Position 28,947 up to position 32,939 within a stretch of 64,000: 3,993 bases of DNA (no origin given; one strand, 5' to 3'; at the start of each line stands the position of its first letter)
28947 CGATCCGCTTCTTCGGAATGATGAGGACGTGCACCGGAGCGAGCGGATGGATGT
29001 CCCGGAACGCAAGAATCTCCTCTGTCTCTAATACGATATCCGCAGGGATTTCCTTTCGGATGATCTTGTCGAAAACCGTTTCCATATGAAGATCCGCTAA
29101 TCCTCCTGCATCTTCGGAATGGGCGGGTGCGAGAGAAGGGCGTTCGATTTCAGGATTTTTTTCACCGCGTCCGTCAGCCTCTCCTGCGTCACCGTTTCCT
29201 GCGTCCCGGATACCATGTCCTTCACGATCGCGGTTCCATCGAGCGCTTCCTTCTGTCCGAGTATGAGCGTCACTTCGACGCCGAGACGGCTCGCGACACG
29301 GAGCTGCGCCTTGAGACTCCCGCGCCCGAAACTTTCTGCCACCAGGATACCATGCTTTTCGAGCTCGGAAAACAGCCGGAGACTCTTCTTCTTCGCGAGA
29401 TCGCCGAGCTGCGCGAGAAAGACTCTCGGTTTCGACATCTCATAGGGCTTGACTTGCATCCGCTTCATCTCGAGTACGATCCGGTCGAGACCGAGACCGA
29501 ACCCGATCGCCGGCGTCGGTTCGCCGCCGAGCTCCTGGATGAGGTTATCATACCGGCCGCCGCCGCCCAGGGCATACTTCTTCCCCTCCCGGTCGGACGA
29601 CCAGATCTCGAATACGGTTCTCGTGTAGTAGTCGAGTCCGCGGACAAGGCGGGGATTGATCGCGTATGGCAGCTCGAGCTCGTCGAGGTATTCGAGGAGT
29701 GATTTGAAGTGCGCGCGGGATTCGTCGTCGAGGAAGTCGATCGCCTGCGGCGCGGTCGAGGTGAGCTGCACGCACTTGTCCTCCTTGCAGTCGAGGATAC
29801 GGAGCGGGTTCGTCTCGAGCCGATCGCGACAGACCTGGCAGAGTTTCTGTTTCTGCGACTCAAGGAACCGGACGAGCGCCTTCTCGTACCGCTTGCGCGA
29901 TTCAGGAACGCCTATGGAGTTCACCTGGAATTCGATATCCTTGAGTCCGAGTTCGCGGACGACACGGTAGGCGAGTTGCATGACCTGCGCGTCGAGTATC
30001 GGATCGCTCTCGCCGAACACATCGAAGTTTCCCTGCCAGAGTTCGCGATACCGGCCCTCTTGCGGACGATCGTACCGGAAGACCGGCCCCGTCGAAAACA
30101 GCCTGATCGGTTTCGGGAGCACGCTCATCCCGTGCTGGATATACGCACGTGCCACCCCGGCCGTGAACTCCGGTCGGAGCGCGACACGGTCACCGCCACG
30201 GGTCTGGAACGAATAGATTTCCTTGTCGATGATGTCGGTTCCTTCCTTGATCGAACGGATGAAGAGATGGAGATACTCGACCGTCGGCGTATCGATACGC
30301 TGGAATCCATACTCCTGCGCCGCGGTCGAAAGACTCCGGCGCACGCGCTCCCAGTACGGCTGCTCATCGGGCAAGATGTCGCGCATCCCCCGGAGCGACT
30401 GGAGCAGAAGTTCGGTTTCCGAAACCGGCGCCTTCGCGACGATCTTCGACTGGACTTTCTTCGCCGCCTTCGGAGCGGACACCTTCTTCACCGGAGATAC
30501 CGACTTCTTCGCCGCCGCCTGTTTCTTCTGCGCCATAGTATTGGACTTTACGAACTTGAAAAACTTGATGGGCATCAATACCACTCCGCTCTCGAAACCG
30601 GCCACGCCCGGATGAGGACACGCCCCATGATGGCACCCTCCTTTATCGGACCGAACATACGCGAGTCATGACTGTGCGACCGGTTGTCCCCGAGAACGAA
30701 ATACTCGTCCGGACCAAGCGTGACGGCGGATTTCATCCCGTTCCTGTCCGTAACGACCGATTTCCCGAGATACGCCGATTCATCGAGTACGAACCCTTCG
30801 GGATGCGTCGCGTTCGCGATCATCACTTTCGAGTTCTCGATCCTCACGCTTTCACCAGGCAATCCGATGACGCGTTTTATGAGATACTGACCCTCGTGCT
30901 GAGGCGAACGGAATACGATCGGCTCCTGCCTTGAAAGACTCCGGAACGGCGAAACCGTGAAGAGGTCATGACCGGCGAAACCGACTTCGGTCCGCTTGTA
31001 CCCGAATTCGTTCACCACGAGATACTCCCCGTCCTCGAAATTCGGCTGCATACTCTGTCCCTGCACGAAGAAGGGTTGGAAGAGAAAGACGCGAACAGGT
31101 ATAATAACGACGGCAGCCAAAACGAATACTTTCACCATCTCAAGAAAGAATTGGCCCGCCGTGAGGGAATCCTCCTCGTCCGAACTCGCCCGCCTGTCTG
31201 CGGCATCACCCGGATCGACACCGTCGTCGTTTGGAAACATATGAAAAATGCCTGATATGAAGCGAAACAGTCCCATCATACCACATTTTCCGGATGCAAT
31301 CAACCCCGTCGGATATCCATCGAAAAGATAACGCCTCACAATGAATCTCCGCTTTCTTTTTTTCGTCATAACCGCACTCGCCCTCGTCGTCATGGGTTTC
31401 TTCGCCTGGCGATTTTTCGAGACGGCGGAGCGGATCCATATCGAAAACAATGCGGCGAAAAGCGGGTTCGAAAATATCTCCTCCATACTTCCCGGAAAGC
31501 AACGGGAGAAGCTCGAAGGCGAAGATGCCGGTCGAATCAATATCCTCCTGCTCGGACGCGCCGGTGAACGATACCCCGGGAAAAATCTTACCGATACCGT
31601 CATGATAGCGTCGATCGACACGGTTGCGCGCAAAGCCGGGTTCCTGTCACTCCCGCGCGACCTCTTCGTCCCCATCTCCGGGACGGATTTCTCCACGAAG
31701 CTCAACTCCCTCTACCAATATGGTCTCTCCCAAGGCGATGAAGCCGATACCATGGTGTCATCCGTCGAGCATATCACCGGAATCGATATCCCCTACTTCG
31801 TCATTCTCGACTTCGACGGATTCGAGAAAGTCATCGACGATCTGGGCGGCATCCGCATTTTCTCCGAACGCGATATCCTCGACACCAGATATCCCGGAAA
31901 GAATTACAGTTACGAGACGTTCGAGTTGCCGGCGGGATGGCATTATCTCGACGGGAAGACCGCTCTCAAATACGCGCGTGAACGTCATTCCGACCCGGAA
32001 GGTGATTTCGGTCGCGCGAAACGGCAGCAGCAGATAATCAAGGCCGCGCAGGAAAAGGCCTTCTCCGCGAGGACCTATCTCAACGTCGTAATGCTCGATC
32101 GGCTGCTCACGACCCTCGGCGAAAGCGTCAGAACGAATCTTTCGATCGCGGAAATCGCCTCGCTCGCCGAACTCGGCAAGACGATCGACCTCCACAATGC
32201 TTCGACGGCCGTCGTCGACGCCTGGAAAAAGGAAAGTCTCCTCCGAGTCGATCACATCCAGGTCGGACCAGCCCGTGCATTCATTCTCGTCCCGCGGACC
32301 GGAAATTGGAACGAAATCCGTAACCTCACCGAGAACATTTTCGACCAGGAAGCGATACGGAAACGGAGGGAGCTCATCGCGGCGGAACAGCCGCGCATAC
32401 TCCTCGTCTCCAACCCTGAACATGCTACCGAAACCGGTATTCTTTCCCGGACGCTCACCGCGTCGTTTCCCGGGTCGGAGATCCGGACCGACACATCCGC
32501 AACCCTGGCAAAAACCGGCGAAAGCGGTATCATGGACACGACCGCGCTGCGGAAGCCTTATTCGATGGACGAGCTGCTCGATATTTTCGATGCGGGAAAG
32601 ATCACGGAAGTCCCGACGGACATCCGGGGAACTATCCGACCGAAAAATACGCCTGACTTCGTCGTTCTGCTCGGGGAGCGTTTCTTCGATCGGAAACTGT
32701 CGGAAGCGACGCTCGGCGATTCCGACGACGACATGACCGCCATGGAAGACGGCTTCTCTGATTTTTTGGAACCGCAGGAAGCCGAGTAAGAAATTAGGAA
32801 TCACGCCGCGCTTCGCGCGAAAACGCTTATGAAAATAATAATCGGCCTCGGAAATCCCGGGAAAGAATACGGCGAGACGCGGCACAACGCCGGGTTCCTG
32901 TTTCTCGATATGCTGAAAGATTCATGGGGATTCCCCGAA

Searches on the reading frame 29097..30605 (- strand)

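Call 78: search_protein_families(library=pfam, proteins=[window:29097-30605:-], max_evalue=0.00001)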
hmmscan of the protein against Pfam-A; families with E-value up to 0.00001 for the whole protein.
window:29097-30605:- (502 aa): 3 families
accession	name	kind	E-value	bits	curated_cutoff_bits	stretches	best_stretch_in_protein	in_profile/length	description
PF13393.11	tRNA-synt_His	-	1e-41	143.6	25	1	73-376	1-308/308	Histidyl-tRNA synthetase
PF00587.30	tRNA-synt_2b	-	4.8e-09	37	29.3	1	131-337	1-123/179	tRNA synthetase class II core domain (G, H, P, S and T)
PF03129.25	HGTP_anticodon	-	2.5e-08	34.4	21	1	404-483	14-93/94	Anticodon binding domain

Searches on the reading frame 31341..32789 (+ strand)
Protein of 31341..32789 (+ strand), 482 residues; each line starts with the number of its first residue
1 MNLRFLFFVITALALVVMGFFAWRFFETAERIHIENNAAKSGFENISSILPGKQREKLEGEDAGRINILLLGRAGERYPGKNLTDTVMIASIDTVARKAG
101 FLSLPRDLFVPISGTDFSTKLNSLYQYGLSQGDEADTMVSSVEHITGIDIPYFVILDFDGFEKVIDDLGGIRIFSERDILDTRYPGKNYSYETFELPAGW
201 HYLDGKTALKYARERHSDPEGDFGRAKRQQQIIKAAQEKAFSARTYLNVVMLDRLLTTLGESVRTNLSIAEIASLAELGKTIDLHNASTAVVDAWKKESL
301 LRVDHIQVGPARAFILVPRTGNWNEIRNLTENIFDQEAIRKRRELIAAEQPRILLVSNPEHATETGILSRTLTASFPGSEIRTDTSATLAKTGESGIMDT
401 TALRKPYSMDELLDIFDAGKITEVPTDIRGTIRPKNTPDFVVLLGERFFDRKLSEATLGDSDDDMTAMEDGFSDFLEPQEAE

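Call 78: search_protein_families(library=pfam, proteins=[window:31341-32789:+], max_evalue=0.00001)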
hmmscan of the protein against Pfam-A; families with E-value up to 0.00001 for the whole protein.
window:31341-32789:+ (482 aa): 1 family
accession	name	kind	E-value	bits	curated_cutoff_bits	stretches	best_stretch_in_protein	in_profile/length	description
PF03816.19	LytR_cpsA_psr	-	3.1e-37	128.5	24.6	1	84-240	2-148/150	LytR_cpsA_psr family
